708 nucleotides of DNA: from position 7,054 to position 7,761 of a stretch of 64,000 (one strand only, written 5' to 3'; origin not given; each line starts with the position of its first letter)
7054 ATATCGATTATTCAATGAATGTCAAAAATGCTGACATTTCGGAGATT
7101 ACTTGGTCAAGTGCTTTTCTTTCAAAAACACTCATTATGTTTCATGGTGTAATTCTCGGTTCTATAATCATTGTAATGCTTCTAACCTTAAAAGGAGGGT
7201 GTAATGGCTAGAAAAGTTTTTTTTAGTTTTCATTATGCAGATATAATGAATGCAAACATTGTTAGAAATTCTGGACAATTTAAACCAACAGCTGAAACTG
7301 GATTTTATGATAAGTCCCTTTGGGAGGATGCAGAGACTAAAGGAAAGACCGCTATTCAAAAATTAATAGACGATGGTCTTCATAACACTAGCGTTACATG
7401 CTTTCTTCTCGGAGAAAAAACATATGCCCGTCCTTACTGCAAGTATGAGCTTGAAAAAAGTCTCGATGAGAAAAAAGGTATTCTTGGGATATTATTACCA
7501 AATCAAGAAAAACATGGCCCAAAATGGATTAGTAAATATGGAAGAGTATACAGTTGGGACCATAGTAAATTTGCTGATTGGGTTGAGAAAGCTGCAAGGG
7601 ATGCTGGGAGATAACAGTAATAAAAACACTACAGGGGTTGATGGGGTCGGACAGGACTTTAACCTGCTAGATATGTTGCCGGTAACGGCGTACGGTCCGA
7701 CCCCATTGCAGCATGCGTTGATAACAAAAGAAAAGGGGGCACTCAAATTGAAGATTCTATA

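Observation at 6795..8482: Integron cassette with an overlapping 2-TM (SLATT-like) / TIR-like / REC-domain gene trio: candidate novel defence or abortive-infection module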

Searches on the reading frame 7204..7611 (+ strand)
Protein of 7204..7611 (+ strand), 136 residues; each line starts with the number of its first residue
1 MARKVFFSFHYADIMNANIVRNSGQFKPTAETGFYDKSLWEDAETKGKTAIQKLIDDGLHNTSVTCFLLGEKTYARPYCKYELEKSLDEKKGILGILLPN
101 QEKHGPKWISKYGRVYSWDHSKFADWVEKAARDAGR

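Call 6: search_protein_families(library=pfam, proteins=[window:7204-7611:+], max_evalue=1)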
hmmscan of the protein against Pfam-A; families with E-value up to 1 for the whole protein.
window:7204-7611:+ (136 aa): 2 families
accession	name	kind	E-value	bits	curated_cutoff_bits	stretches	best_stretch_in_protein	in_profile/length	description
PF08937.16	ThsB_TIR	-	1.8e-18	67.2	21.2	1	6-102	1-99/100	Thoeris protein ThsB, TIR-like domain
PF13676.11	TIR_2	-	2.2e-05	25.4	28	1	40-100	28-93/122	TIR domain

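Call 7: search_protein_families(library=padloc, proteins=[window:7204-7611:+], max_evalue=1)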
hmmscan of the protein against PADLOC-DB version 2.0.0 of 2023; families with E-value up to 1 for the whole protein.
window:7204-7611:+ (136 aa): 6 families
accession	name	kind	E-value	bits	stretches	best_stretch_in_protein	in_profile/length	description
PDLC00431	ThsB1|ThsB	-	7.9e-39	131.7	1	1-100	1-101/162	TIR-like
PDLC04688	PDC-M50B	-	1.5e-35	120.9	1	1-100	1-102/162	-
PDLC00433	ThsB1|ThsB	-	3.4e-24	83.7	1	1-100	1-98/164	TIR-like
PDLC00438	ThsB1|ThsB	-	0.00037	18.5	1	1-72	1-69/206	TIR-like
PDLC00428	ThsB1|ThsB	-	0.017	13.4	1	1-89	1-103/219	TIR-like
PDLC02930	NDT_II-A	-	0.036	11.6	1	49-100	9-58/272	-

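Call 8: search_protein_families(library=ncbifam, proteins=[window:7204-7611:+], max_evalue=1)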
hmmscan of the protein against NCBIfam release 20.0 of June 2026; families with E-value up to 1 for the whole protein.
window:7204-7611:+ (136 aa): 0 families

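Call 43: find_homologous_proteins(query=window:7204-7611:+)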
Query window:7204-7611:+ (136 aa): 560 proteins with E <= 0.001 among 565 candidates; the best 120 are listed.
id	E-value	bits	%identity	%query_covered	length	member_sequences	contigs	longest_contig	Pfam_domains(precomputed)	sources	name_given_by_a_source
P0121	8.9e-79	280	90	99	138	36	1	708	PF08937.17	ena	-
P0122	6.0e-75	268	86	99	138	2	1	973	PF08937.17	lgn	-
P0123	2.2e-74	266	82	100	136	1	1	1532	PF08937.17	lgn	-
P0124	5.3e-74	265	81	100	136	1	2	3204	PF08937.17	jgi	jgi:MTH538 TIR-like domain (DUF1863)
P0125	1.0e-73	264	81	100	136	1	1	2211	PF13676.12,PF08937.17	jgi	jgi:hypothetical protein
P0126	1.1e-73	264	82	100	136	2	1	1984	PF08937.17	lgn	-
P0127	5.4e-73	261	82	100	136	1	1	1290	PF08937.17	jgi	jgi:hypothetical protein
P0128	5.9e-73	261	82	100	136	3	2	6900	PF08937.17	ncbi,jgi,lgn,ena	-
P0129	5.9e-73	261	81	100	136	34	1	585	PF13676.12,PF08937.17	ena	-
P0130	6.0e-73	261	79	100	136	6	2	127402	PF08937.17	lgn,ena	-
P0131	6.2e-73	261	81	100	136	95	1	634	PF08937.17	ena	-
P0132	9.3e-73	261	82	100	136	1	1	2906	PF08937.17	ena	-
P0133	1.1e-72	260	82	100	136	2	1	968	PF08937.17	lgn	-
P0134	1.2e-72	260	81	100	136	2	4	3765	PF08937.17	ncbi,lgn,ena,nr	ncbi:MAG: TIR domain-containing protein [Candidatus Brocadiales bacterium]|nr:TIR domain-containing 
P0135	1.4e-72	260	79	100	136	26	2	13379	PF08937.17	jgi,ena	jgi:hypothetical protein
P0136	1.5e-72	260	80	100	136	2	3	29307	PF08937.17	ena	-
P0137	2.1e-72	260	79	100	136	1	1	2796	PF08937.17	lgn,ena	-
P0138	2.7e-72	259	81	100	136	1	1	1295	PF08937.17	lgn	-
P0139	4.1e-72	259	78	100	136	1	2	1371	PF13676.12,PF08937.17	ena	-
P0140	4.4e-72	258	80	100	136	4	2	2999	PF08937.17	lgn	-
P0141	5.6e-72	258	81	100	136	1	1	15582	PF08937.17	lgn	-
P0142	6.0e-72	258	82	100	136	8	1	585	PF08937.17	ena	-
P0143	6.7e-72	258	79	100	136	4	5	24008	PF08937.17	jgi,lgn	jgi:hypothetical protein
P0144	6.9e-72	258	79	100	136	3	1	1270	PF08937.17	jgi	jgi:hypothetical protein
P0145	7.4e-72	258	80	100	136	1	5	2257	PF08937.17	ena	-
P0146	8.1e-72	258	79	100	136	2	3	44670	PF08937.17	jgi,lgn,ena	-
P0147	9.8e-72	257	81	100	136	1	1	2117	PF08937.17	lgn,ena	-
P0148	1.4e-71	257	81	100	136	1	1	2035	PF08937.17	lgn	-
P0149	1.5e-71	257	79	100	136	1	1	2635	PF08937.17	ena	-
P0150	1.8e-71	256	79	100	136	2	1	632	PF08937.17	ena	-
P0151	1.9e-71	256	79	100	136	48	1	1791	PF08937.17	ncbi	-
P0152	1.9e-71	256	79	100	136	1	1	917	PF08937.17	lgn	-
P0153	2.1e-71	256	82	100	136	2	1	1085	PF13676.12,PF08937.17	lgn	-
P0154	3.9e-71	255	78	100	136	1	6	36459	PF08937.17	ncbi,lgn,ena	-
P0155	4.2e-71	255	80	100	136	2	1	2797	PF08937.17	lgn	-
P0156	4.3e-71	255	79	100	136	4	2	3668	PF08937.17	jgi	jgi:hypothetical protein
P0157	4.9e-71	255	80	100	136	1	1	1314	PF13676.12,PF08937.17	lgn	-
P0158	8.1e-71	254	82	100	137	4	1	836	PF13676.12,PF08937.17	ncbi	-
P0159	1.1e-70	254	80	100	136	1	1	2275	PF08937.17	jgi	-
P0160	2.2e-70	253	81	100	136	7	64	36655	PF08937.17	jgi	jgi:hypothetical protein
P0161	2.2e-70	253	80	100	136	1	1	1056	PF08937.17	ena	-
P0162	2.2e-70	253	81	100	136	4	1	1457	PF08937.17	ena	-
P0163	2.7e-70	253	79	100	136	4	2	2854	PF08937.17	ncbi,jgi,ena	-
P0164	3.1e-70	253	80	100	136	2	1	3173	PF08937.17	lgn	-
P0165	3.5e-70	252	81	99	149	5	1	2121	PF08937.17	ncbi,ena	-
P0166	4.5e-70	252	79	97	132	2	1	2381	PF13676.12,PF08937.17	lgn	-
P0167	5.2e-70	252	79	100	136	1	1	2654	PF08937.17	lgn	-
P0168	5.2e-70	252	79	100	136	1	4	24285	PF08937.17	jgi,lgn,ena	-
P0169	7.2e-70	251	79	100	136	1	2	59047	PF08937.17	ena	-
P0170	7.4e-70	251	77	100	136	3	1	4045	PF08937.17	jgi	jgi:hypothetical protein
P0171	8.0e-70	251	79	100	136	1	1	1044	PF08937.17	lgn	-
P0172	9.4e-70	251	82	96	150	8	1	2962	PF08937.17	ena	-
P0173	9.9e-70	251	79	100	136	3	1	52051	PF08937.17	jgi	jgi:MTH538 TIR-like domain (DUF1863)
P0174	1.1e-69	251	77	100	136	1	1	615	PF08937.17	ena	-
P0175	1.1e-69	251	78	100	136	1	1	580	PF08937.17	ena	-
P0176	1.2e-69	251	79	100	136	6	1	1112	PF08937.17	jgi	jgi:hypothetical protein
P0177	1.2e-69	251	79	100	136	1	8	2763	PF08937.17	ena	-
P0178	1.6e-69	250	78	100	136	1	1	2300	PF08937.17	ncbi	-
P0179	1.7e-69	250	78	100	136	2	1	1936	PF08937.17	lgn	-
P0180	2.1e-69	250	80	100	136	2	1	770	PF08937.17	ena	-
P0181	2.3e-69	250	80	99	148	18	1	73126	PF08937.17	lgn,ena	-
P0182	2.6e-69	249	78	100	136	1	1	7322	PF08937.17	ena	-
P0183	2.7e-69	249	79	100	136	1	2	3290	PF08937.17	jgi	jgi:Thoeris protein ThsB, TIR-like domain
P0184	3.8e-69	249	78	100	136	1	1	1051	PF08937.17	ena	-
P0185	5.5e-69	248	78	100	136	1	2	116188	PF08937.17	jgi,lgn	jgi:hypothetical protein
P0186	6.1e-69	248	80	100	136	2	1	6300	PF08937.17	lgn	-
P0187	6.2e-69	248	76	100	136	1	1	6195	PF08937.17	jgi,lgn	jgi:hypothetical protein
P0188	7.2e-69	248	78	100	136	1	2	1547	PF08937.17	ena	-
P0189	9.7e-69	248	76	100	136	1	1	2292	PF08937.17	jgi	-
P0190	1.0e-68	248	76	100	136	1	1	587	PF08937.17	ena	-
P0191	1.0e-68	248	79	100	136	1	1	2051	PF08937.17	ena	-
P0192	1.1e-68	247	89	90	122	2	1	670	PF13676.12,PF08937.17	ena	-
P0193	1.3e-68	247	75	99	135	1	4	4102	PF08937.17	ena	-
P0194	1.7e-68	247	77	99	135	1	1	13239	PF08937.17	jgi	jgi:hypothetical protein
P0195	2.4e-68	246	79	100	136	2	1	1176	PF08937.17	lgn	-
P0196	2.5e-68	246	78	100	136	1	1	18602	PF08937.17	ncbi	-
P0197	2.7e-68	246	76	100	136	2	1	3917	PF08937.17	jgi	jgi:hypothetical protein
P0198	2.8e-68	246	76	100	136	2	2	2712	PF08937.17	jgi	jgi:hypothetical protein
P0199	3.4e-68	246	76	100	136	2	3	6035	PF08937.17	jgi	jgi:hypothetical protein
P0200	3.7e-68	246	77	100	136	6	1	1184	PF08937.17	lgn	-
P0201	4.0e-68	246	77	100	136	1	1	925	PF08937.17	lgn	-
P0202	4.3e-68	246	78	99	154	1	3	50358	PF08937.17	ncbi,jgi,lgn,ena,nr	ncbi:MAG TPA: TIR domain-containing protein [Sedimentisphaerales bacterium]|nr:TIR domain-containing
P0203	4.9e-68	245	77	100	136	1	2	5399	PF08937.17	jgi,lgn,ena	-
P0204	6.7e-68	245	79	100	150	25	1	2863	PF08937.17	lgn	-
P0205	1.1e-67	244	80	100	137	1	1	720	PF08937.17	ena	-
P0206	1.5e-67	244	76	100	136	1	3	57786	PF08937.17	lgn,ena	-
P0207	1.6e-67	244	77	100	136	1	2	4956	PF08937.17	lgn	-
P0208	1.6e-67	244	77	100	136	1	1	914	PF08937.17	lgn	-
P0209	1.8e-67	244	78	100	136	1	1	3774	PF08937.17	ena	-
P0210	1.9e-67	243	75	99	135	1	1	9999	PF08937.17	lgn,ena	-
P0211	2.1e-67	243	76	100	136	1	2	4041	PF08937.17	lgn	-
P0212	2.6e-67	243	77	100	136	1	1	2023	PF08937.17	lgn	-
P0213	2.8e-67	243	76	100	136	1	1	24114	PF08937.17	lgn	-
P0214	3.6e-67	243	75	100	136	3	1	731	PF13676.12,PF08937.17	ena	-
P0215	3.7e-67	243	76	100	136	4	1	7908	PF08937.17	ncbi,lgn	-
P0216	4.0e-67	242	76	100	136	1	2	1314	PF08937.17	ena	-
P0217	4.4e-67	242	78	100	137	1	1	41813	PF08937.17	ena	-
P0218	4.9e-67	242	76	100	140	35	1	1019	PF08937.17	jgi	jgi:hypothetical protein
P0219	5.0e-67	242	78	100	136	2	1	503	PF08937.17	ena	-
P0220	5.6e-67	242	77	100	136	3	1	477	PF08937.17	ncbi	-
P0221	6.2e-67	242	79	100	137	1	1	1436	PF08937.17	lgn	-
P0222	7.1e-67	242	80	95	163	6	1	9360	PF08937.17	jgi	jgi:hypothetical protein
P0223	1.7e-66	240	76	100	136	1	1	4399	PF08937.17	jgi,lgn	-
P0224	1.7e-66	240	76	100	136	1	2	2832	PF08937.17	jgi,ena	jgi:hypothetical protein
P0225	2.1e-66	240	76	100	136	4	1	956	PF08937.17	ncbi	-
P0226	2.3e-66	240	76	100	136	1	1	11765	PF08937.17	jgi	jgi:hypothetical protein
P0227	2.5e-66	240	78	100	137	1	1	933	PF08937.17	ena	-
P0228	2.6e-66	240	78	100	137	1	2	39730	PF08937.17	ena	-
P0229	3.1e-66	240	77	100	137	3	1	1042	PF08937.17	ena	-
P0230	3.3e-66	239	75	100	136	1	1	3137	PF08937.17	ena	-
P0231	3.5e-66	239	77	100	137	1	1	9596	PF08937.17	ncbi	-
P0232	3.8e-66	239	75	100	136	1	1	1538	PF08937.17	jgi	-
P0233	4.5e-66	239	74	100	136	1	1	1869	PF08937.17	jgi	-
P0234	4.9e-66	239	76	100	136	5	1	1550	PF08937.17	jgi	jgi:MTH538 TIR-like domain (DUF1863)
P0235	5.3e-66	239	75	100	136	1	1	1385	PF08937.17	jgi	jgi:hypothetical protein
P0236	8.6e-66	238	76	100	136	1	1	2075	PF08937.17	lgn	-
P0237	8.9e-66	238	77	100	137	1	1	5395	PF08937.17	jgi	jgi:MTH538 TIR-like domain (DUF1863)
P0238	1.3e-65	238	76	100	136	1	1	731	PF08937.17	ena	-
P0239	2.4e-65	237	74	100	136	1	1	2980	PF08937.17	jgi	-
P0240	2.7e-65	236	74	100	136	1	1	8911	PF08937.17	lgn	-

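Call 44: find_encoding_contigs(protein=P0130, flank=5000, max_places=4)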
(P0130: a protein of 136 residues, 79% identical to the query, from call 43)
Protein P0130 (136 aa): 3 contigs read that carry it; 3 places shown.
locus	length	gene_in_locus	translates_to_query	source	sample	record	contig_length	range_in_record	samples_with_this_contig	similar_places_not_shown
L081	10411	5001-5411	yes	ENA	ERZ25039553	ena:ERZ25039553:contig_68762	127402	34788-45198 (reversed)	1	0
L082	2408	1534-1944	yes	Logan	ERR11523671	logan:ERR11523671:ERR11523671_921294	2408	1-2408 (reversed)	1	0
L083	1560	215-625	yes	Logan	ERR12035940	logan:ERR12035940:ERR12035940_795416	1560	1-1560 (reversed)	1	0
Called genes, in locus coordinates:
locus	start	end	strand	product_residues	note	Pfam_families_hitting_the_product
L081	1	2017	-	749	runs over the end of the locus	PF00082:Peptidase_S8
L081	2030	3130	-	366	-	PF13401:AAA_22 (faint), PF00004:AAA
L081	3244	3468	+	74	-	-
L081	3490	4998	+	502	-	PF13289:SIR2_2, PF18185:STALD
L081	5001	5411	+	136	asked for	PF08937:ThsB_TIR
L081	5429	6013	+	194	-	PF08937:ThsB_TIR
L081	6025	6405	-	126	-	PF13538:UvrD_C_2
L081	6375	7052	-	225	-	PF13604:AAA_30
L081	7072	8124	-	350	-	PF08751:TrwC, PF13604:AAA_30, PF13245:AAA_19 (weak)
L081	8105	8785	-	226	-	PF08751:TrwC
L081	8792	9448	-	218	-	PF02534:T4SS-DNA_transf, PF10412:TrwB_AAD_bind, PF12696:TraG-D_C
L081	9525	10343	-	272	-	PF01935:DUF87 (weak), PF10412:TrwB_AAD_bind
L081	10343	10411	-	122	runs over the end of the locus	-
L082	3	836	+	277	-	?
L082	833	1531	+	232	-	PF18185:STALD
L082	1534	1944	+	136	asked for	PF08937:ThsB_TIR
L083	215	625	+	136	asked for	PF08937:ThsB_TIR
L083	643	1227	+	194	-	PF08937:ThsB_TIR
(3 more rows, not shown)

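Call 45: find_encoding_contigs(protein=P0185, flank=5000, max_places=4)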
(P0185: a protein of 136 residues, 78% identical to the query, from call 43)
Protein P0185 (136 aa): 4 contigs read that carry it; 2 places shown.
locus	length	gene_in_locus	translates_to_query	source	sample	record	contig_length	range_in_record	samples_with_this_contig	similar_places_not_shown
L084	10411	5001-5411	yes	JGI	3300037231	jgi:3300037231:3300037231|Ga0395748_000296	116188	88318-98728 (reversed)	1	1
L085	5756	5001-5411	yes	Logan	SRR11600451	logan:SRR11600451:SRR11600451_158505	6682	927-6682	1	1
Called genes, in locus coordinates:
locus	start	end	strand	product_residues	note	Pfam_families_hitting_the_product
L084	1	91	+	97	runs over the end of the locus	PF09907:HigB_toxin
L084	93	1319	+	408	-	-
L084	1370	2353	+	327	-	PF13676:TIR_2, PF27176:Y4lF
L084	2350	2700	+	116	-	-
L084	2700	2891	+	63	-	-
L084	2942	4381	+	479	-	PF13289:SIR2_2, PF18185:STALD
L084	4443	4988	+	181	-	PF08937:ThsB_TIR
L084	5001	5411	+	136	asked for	PF08937:ThsB_TIR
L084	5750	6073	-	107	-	PF05284:DUF736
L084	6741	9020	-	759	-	PF00270:DEAD, PF04851:ResIII, PF00271:Helicase_C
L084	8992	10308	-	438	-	PF10923:BrxC_BrxD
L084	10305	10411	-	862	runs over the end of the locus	PF13208:TerB_N, PF15615:TerB_C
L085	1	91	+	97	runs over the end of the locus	PF09907:HigB_toxin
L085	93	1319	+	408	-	-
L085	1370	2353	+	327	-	PF13676:TIR_2, PF27176:Y4lF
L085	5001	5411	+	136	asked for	PF08937:ThsB_TIR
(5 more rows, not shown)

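Call 82: search_solved_structures(query=window:7204-7611:+, max_evalue=0.01, show_alignments=2)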
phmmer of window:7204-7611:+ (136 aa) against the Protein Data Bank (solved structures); distinct sequences matched with E-value up to 0.01: 4.
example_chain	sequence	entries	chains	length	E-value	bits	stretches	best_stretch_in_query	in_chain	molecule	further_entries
6lhy_A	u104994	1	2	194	2.1e-23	86.1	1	1-105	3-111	DUF1863 domain-containing protein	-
9b7d_A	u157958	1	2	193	2.2e-23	86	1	1-105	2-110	Putative cyclic ADP-D-ribose synthase ThsB1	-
8wcf_A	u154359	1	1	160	2.5e-10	43.7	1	1-98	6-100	Molecular chaperone Tir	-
8fz9_A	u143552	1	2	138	4e-07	33.3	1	1-127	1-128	TIR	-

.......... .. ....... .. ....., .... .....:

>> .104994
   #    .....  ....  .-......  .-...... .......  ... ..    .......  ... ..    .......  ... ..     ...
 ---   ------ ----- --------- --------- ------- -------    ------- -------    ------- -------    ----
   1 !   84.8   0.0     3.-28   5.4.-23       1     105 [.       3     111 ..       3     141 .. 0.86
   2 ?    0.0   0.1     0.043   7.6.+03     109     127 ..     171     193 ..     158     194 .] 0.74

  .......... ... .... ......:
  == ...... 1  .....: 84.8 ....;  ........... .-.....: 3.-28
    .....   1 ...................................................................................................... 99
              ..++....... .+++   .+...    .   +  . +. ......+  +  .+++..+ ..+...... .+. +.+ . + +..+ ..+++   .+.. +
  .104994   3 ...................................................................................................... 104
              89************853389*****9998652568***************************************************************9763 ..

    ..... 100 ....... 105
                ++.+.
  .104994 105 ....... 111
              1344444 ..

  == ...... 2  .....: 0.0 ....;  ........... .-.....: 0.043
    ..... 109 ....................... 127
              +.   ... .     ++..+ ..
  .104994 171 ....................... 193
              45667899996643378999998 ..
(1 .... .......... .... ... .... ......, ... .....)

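Call 94: find_encoding_contigs(protein=P0136, flank=2500, max_places=3)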
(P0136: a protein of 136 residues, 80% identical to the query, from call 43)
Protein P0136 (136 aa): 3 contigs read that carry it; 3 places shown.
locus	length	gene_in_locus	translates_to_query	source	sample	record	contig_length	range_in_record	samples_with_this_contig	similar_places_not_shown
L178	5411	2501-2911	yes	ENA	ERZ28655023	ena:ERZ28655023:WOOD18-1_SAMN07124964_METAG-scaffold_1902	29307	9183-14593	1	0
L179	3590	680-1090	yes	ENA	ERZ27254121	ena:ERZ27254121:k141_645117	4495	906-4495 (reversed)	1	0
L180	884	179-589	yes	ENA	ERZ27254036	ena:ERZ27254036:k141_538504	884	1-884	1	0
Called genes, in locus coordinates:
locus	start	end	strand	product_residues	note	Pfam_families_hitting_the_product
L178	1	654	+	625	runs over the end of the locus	-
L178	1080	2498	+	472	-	PF13289:SIR2_2, PF18185:STALD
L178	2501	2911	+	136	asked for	PF08937:ThsB_TIR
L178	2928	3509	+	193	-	PF08937:ThsB_TIR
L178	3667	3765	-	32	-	-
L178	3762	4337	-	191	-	-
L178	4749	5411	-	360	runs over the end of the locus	-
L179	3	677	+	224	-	?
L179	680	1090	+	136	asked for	PF08937:ThsB_TIR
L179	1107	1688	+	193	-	PF08937:ThsB_TIR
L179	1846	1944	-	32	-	-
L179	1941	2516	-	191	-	-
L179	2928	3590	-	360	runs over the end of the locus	-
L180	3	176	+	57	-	?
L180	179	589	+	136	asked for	PF08937:ThsB_TIR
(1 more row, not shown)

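Call 95: find_encoding_contigs(protein=P0128, flank=2500, max_places=3)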
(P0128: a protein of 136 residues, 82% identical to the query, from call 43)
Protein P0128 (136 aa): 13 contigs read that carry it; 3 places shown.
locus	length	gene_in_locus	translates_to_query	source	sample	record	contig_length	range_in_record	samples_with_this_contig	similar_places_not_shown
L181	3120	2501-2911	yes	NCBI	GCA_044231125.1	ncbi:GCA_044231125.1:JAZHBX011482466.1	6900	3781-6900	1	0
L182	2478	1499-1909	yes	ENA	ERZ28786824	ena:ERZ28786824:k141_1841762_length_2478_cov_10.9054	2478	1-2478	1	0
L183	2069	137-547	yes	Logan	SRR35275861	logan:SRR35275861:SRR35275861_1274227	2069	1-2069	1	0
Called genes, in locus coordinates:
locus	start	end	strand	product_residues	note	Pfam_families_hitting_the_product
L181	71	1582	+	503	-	PF02696:SelO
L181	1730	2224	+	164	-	PF06094:GGACT, PF13772:AIG2_2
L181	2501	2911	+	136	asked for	PF08937:ThsB_TIR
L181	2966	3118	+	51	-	?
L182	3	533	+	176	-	?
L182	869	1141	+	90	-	-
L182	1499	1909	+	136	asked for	PF08937:ThsB_TIR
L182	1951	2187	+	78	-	-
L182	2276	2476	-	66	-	?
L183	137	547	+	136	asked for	PF08937:ThsB_TIR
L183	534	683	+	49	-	-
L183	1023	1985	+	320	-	PF03009:GDPD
